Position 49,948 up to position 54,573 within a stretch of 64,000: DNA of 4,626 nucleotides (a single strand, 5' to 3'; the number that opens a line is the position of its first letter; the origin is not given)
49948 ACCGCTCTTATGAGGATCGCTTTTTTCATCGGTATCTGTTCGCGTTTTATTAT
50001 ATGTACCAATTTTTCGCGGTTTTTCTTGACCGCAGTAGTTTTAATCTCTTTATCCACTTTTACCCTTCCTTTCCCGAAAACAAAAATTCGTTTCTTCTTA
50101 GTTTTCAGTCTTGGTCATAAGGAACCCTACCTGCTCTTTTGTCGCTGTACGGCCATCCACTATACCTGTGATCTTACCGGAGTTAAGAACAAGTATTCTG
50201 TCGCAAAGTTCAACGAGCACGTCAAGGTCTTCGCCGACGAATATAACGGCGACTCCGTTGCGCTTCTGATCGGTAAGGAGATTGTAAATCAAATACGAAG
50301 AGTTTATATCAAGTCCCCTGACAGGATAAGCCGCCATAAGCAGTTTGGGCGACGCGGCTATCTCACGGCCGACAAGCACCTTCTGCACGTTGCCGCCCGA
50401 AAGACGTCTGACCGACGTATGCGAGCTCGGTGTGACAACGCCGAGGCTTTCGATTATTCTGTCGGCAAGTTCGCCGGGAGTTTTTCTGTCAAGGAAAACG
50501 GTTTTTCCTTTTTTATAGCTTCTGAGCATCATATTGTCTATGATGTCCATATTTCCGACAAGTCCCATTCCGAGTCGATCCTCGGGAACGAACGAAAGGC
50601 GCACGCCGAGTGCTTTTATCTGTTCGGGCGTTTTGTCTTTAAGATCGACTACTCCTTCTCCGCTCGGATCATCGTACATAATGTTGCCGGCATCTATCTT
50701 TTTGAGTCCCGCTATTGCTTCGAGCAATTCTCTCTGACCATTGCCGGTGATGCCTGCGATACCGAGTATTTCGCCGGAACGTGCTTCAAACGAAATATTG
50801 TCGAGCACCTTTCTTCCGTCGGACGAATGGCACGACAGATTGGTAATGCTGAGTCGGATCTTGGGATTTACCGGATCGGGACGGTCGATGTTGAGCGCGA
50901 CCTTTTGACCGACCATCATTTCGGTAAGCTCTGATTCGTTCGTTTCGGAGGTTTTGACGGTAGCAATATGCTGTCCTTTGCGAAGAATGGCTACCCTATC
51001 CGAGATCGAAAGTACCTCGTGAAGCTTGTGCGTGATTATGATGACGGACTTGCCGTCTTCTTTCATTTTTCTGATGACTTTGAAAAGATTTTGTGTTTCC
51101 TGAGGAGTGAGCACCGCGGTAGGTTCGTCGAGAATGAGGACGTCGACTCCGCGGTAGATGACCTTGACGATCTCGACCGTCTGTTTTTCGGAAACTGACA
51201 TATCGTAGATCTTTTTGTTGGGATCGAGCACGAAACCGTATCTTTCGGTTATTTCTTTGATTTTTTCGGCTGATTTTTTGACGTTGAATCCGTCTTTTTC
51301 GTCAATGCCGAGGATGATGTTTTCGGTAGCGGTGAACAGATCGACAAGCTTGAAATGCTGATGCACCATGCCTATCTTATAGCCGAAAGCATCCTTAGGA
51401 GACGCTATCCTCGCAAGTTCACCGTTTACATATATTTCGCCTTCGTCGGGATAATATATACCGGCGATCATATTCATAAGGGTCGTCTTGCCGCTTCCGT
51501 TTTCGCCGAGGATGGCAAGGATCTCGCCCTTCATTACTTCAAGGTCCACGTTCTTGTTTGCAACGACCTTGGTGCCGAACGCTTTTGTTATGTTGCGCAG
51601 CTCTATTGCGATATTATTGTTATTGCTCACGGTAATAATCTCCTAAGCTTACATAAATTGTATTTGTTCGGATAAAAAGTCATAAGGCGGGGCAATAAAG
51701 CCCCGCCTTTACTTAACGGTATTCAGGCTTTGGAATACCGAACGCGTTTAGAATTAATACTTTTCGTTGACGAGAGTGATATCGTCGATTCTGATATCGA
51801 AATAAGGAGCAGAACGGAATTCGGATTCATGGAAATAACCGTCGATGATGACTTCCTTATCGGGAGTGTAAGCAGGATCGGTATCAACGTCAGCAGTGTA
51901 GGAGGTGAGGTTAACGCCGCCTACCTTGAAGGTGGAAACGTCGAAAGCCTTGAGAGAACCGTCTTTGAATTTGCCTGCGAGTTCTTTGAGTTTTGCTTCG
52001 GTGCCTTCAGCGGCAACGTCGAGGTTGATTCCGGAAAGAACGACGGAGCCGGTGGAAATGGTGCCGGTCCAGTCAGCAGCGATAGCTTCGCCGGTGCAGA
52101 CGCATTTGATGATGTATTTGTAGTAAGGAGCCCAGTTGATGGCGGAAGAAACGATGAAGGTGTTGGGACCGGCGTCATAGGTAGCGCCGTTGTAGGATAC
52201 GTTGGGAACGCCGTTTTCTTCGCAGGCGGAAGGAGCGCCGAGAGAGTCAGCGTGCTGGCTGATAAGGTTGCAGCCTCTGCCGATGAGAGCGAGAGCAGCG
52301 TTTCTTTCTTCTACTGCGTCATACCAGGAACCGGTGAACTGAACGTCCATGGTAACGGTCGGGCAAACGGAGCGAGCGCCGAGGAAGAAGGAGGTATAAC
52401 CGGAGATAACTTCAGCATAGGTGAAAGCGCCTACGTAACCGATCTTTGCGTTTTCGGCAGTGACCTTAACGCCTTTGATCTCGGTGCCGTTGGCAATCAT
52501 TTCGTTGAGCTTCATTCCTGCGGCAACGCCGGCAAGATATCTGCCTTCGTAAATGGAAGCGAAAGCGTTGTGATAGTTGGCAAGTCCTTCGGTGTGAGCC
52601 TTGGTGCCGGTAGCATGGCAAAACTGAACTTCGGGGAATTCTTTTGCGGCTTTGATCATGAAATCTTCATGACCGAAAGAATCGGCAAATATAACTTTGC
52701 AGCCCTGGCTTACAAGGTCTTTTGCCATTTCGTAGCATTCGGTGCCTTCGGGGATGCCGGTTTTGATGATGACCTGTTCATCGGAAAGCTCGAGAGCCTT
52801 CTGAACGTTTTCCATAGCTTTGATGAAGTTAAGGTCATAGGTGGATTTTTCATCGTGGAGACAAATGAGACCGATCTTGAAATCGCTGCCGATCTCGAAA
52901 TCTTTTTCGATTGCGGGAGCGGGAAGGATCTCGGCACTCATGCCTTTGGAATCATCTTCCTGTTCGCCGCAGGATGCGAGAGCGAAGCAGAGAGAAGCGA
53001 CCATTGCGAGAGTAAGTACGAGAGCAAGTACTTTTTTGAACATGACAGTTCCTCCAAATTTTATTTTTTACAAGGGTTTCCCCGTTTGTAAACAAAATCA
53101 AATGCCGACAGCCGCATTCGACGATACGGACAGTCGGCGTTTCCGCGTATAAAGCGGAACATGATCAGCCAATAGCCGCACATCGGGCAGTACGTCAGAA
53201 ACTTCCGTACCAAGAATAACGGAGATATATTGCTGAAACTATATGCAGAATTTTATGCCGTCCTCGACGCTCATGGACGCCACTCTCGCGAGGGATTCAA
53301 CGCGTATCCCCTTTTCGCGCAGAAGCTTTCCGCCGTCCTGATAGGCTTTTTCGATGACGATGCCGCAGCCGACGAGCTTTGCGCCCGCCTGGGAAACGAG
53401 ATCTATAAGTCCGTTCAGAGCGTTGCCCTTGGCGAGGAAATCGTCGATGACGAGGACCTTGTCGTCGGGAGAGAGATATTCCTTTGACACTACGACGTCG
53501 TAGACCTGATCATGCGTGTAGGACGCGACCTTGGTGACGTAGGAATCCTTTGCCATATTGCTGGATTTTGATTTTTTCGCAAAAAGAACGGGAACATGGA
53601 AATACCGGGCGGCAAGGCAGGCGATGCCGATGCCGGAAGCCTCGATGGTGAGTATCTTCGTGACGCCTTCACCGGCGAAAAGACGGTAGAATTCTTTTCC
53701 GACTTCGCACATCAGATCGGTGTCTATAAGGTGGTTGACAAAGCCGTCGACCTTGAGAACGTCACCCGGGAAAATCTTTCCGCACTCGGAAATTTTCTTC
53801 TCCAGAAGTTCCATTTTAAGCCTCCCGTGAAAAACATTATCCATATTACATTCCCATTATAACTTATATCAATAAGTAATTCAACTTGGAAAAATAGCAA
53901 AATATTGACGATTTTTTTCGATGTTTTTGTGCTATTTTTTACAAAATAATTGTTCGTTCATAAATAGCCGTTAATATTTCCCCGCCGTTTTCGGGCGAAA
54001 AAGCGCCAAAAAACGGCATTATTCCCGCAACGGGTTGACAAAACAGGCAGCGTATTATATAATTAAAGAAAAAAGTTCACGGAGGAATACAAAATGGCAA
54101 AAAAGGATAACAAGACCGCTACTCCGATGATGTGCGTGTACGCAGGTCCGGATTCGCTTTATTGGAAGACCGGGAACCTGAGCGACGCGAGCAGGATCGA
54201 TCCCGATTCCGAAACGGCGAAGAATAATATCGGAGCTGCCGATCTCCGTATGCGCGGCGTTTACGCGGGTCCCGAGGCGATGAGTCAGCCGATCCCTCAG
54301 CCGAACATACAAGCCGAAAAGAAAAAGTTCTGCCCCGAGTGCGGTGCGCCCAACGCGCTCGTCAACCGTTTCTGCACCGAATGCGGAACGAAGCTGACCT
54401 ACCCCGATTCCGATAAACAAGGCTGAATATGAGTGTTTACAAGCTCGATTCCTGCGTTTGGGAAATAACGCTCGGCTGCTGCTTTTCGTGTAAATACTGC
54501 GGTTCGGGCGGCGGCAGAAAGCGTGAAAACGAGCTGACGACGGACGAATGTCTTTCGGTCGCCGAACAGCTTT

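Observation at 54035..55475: Orphan radical-SAM/SPASM enzyme translationally coupled to a Zn-ribbon peptide with a duplicated M-x-x-VYAGP motif: candidate undescribed RiPP or protein-modification cassette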

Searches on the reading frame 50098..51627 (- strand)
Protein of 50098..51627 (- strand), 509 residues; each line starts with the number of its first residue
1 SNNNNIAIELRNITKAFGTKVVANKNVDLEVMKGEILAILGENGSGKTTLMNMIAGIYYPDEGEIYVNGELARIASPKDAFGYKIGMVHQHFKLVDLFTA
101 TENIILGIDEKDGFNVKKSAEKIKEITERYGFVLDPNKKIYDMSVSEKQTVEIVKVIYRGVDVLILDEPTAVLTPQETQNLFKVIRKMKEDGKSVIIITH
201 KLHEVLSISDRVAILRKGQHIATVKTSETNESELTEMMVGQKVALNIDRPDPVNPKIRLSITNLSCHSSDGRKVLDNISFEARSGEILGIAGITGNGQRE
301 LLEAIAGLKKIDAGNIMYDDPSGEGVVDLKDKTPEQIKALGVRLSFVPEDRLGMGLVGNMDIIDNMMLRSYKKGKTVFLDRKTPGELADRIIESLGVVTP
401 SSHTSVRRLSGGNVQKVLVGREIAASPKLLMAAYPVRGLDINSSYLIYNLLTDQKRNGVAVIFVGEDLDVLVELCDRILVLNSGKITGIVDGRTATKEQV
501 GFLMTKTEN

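Call 66: search_protein_families(library=ncbifam, proteins=[window:50098-51627:-], max_evalue=1e-10)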
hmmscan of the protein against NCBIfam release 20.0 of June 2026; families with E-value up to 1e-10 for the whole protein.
window:50098-51627:- (509 aa): 178 families (the best 25 are shown)
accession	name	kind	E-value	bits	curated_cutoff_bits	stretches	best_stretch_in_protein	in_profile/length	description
NF047930.1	ABC_ATP_B6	equivalog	2.5e-123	412.4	670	1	7-505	2-509/510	putative B6 ABC transporter ATP-binding protein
NF010069.0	PRK13549.1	equivalog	1.6e-103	346.9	699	1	7-500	5-497/513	xylose ABC transporter ATP-binding protein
NF008030.0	PRK10762.1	equivalog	4.4e-97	325.9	745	1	8-500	5-487/501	ribose ABC transporter ATP-binding protein RbsA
NF008442.0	PRK11288.1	equivalog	5.6e-97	325.1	689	1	5-500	5-491/504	L-arabinose ABC transporter ATP-binding protein AraG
NF008215.0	PRK10982.1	equivalog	2.1e-96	323.5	828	1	3-500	9-498/506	galactose/methyl galactoside ABC transporter ATP-binding protein MglA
NF040905.2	GguA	equivalog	8.3e-95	318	810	1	8-500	2-496/500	multiple monosaccharide ABC transporter ATP-binding protein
NF041861.1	YtfR_transport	equivalog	1.5e-92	310.6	850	1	9-496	3-482/492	galactofuranose ABC transporter, ATP-binding protein YtfR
NF011967.0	PRK15439.1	equivalog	8.8e-92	308.1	586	1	5-498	9-493/510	autoinducer 2 ABC transporter ATP-binding protein LsrA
NF007253.0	PRK09700.1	equivalog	1.6e-89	300.8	772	1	7-499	5-501/510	D-allose ABC transporter ATP-binding protein AlsA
TIGR02633.1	xylG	equivalog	1.3e-88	297.7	723.65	1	8-500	2-495/500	D-xylose ABC transporter ATP-binding protein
TIGR03608.1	L_ocin_972_ABC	subfamily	2.4e-62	210.1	254.85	2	10-212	1-203/206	putative bacteriocin export ABC transporter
TIGR02315.1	ABC_phnC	equivalog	2.4e-55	187.6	266.1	2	8-236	2-240/243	phosphonate ABC transporter ATP-binding protein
TIGR04521.1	ECF_ATPase_2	equivalog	2.1e-54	184.5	330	2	20-231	17-234/279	energy-coupling factor transporter ATPase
TIGR02673.1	FtsE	equivalog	3.3e-53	180.5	264.85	2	8-219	2-214/214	cell division ATP-binding protein FtsE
TIGR01188.1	drrA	subfamily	5.3e-53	180.3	312.45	2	15-231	1-213/302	daunorubicin resistance ABC transporter, ATP-binding protein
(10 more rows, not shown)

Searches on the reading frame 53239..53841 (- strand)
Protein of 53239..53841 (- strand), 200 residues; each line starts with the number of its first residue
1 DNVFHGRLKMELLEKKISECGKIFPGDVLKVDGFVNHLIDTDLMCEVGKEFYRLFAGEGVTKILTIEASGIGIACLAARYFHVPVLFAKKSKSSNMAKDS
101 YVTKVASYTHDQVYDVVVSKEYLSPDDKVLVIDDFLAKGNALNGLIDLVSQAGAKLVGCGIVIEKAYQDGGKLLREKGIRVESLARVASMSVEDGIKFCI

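Call 66: search_protein_families(library=ncbifam, proteins=[window:53239-53841:-], max_evalue=1e-10)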
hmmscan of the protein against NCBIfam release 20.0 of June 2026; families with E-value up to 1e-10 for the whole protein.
window:53239-53841:- (200 aa): 11 families
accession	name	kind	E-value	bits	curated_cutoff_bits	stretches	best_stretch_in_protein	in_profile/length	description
NF006671.0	PRK09219.1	equivalog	1.5e-77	259.4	177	1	10-191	1-182/192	xanthine phosphoribosyltransferase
TIGR01744.1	XPRTase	equivalog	7.5e-73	244.3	164.45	1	10-194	1-185/191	xanthine phosphoribosyltransferase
NF006328.0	PRK08558.1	equivalog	9.7e-24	84.3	184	1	36-186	85-236/238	adenine phosphoribosyltransferase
TIGR01743.1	purR_Bsub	equivalog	1.5e-19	70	258.7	1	11-169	83-237/268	pur operon repressor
NF040646.1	HPT_Archaea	equivalog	2.8e-16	59.6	200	1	38-188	33-175/184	hypoxanthine/guanine phosphoribosyltransferase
NF002635.0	PRK02304.1-4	subfamily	1.9e-15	56.9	146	1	38-188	33-175/188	adenine phosphoribosyltransferase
NF009211.0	PRK12560.1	equivalog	1.4e-13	51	188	1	43-188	36-177/187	adenine phosphoribosyltransferase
NF002632.0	PRK02304.1-1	equivalog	4.8e-12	46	243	1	54-186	51-179/183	adenine phosphoribosyltransferase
NF002634.0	PRK02304.1-3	equivalog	6.9e-12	45.4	170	1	43-186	39-178/182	adenine phosphoribosyltransferase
NF002636.0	PRK02304.1-5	equivalog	1.2e-11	44.4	125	1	33-177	28-168/176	adenine phosphoribosyltransferase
NF005592.0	PRK07322.1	subfamily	9.7e-11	41.4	143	0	35-163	29-157/180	adenine phosphoribosyltransferase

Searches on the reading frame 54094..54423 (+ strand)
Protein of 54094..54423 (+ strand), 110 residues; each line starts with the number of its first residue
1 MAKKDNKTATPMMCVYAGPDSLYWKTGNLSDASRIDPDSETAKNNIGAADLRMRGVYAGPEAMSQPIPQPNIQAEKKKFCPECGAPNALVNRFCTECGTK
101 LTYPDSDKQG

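Call 3: search_protein_families(library=ncbifam, proteins=[window:54094-54423:+], max_evalue=0.01)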
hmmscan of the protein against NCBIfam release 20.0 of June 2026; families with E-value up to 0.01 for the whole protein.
window:54094-54423:+ (110 aa): 3 families
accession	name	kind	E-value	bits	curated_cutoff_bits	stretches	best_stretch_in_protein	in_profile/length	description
NF045510.1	4Cys_prefix_kin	domain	0.00021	21.5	24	0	91-101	16-26/26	4-Cys prefix domain-containing protein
NF053632.1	heli_RadD_YejH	equivalog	0.0029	16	720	1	76-106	428-458/573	DNA repair helicase RadD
NF005651.0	PRK07418.1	subfamily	0.0047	15.2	942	1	72-101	588-617/617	acetolactate synthase large subunit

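Call 4: search_protein_families(library=pfam, proteins=[window:54094-54423:+], max_evalue=0.01)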
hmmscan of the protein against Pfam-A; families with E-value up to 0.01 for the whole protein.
window:54094-54423:+ (110 aa): 10 families
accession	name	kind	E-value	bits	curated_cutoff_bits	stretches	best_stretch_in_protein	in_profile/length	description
PF13240.11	Zn_Ribbon_1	-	2.9e-08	33.7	25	1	79-101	1-23/23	zinc-ribbon domain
PF12773.13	DZR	-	9.6e-06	26.1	27.3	1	80-102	1-23/45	Double zinc ribbon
PF14803.11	Zn_ribbon_Nudix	-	2.1e-05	24.7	25.6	0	78-88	1-11/34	Nudix N-terminal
PF13248.11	Zn_ribbon_3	-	9.3e-05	22.2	27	1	80-101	5-26/26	zinc-ribbon domain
PF08271.17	Zn_Ribbon_TF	-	0.00069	19.6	29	1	80-108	3-36/43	TFIIB zinc-binding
PF24463.1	DUF7577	-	0.001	19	28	1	80-101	5-26/27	Domain of unknown function (DUF7577)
PF09297.16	Zn_ribbon_NUD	-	0.0016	18.6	24.8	0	78-89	4-15/32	NADH pyrophosphatase zinc ribbon domain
PF16919.11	PknG_rubred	-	0.0048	17.3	28.5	0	73-86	32-45/74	Protein kinase G rubredoxin domain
PF04828.22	GFA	-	0.0079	16.7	24.3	0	88-106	68-86/115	Glutathione-dependent formaldehyde-activating enzyme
PF02150.21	Zn_ribbon_RPB9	-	0.009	16.3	25.2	0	92-109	2-18/36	RNA polymerases M/15 Kd subunit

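Call 6: find_homologous_proteins(query=window:54094-54423:+, max_evalue=0.01)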
Query window:54094-54423:+ (110 aa): 12 proteins with E <= 0.01 among 155 candidates.
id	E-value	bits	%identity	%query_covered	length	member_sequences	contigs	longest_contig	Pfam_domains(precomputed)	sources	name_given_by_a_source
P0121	2.6e-70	252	100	100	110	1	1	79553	PF13240.12,PF14803.12,PF12773.14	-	-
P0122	8.4e-58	211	59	100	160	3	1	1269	PF13240.12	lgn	-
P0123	5.2e-43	164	45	91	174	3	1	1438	PF13240.12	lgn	-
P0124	2.4e-19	87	44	97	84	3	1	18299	PF13240.12,PF12773.14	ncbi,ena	-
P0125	5.6e-18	83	42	94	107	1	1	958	PF13240.12,PF13248.12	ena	-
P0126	3.2e-17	81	37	99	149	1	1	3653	PF13240.12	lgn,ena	-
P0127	5.7e-16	77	36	97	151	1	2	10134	PF13240.12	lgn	-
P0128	3.9e-4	38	34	83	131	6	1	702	PF13240.12,PF12773.14,PF13248.12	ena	-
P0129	5.3e-4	38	34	82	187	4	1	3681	PF13240.12,PF12773.14,PF17032.11,PF13248.12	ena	-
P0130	1.6e-3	37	50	22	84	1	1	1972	PF13240.12,PF12773.14,PF09297.17,PF13248.12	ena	-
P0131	2.2e-3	36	26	91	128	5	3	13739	PF13240.12,PF14803.12,PF12773.14,PF17032.11,PF13248.12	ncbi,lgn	-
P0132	6.5e-3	35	32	88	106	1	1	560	PF13240.12,PF14803.12,PF12773.14,PF03119.22,PF13248.12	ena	-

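Call 36: find_encoding_contigs(protein=window:54094-54423:+, flank=3000, max_places=3)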
Protein window:54094-54423:+ (110 aa): no gene with exactly this product is on record in the collection.

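Call 74: predict_structure(alignment_id=A2)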
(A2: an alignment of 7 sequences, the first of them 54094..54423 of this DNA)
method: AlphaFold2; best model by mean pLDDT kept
length: 110 residues; sequences in the alignment: 7
mean_pLDDT: 54.9   pTM: 0.23
mean pLDDT of the five models: 54.9, 53.4, 51.9, 49.4, 47.9
residues with pLDDT >= 90: 0; 70-90: 5; 50-70: 63; < 50: 42
segments of 3 or more residues with pLDDT < 50: 1-5, 46-59, 61-63, 65-75, 104-107
pLDDT, mean of each block of 10 residues (from residue 1): 50 56 69 66 52 46 44 51 59 63 48
secondary structure, 60 per line:
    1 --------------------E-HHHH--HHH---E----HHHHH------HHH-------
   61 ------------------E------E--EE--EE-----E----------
elements in order: H23-26 H40-44
